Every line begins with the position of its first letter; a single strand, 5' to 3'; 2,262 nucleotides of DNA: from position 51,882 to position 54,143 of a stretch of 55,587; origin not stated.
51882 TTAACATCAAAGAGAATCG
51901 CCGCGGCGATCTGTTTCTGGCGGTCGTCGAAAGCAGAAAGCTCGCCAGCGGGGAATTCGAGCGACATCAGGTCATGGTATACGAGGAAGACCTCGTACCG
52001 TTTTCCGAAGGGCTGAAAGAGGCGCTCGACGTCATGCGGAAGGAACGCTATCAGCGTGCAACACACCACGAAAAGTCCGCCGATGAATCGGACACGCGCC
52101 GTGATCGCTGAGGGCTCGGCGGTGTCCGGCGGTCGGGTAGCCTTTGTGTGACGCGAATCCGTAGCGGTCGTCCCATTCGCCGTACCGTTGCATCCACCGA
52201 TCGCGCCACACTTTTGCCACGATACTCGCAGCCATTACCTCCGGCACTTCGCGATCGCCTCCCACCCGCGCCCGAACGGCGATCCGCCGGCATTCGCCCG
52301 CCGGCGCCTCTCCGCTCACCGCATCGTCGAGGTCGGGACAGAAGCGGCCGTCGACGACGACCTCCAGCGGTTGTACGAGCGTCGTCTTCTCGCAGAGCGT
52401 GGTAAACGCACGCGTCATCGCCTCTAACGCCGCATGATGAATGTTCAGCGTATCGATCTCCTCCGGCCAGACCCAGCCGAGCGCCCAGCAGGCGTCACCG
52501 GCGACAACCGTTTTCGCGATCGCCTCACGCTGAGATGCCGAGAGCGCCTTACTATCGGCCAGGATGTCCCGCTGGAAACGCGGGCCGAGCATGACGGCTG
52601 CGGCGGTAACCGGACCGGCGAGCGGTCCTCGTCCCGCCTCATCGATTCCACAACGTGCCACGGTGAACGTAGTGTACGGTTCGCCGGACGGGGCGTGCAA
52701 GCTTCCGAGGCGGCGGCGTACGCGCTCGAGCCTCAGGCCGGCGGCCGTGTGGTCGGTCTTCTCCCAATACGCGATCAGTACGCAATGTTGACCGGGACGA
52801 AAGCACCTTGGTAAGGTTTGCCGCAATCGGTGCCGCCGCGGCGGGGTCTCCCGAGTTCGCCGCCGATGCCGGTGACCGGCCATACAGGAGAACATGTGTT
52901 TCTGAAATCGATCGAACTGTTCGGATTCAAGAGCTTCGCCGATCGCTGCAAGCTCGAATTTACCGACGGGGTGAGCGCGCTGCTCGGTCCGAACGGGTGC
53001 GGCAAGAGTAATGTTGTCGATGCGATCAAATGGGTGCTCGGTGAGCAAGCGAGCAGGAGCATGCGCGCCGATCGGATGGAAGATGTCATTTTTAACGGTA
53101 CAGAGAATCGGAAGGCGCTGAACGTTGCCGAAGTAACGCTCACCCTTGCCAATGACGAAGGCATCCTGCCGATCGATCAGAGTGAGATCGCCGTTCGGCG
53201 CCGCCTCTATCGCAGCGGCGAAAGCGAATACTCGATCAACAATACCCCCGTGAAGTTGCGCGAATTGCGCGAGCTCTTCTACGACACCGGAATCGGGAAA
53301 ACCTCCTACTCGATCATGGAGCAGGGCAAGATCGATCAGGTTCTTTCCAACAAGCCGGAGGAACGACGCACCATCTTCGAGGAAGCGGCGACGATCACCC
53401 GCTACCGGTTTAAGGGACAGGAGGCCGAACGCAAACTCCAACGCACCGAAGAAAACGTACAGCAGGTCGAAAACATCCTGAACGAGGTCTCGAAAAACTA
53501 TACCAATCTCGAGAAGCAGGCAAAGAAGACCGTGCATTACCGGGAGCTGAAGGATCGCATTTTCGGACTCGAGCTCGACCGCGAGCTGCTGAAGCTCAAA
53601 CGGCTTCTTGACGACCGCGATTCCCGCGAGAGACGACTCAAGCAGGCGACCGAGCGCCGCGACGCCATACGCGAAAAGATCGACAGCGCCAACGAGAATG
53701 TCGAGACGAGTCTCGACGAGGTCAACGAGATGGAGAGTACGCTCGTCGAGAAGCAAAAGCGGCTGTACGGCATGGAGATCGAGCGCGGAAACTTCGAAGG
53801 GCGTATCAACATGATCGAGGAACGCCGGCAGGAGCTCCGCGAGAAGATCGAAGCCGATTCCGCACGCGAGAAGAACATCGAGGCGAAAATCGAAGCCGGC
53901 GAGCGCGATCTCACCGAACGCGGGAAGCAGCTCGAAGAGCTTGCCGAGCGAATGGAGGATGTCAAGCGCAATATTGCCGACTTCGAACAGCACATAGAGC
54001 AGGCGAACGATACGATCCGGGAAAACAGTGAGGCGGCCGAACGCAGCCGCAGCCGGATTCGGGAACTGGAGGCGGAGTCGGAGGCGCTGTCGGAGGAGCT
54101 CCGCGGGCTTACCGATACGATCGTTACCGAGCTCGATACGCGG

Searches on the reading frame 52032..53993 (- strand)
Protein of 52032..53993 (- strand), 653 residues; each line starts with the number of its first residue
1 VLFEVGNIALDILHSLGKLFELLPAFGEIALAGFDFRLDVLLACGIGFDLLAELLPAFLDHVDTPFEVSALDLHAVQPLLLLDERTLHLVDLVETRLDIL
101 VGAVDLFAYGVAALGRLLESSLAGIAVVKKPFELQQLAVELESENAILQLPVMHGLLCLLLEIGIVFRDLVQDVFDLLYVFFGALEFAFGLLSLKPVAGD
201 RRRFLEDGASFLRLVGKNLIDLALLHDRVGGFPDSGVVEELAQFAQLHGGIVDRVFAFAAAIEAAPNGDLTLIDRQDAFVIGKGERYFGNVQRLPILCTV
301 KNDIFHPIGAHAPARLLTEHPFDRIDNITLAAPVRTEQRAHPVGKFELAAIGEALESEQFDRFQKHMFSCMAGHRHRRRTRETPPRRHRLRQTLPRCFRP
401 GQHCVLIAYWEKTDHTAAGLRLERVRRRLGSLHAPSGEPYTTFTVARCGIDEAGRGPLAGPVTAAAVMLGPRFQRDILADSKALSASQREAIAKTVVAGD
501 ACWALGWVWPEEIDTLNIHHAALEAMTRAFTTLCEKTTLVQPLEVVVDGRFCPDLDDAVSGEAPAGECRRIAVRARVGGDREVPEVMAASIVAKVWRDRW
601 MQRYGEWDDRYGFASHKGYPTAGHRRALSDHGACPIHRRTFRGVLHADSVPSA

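Call 94: search_protein_families(library=pfam, proteins=[window:52032-53993:-], max_evalue=0.00001)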
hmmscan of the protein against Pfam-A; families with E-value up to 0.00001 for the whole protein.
window:52032-53993:- (653 aa): 1 family
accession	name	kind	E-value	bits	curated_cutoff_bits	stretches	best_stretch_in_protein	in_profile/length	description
PF01351.25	RNase_HII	-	5.5e-30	105.2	25.8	1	448-642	1-197/199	Ribonuclease HII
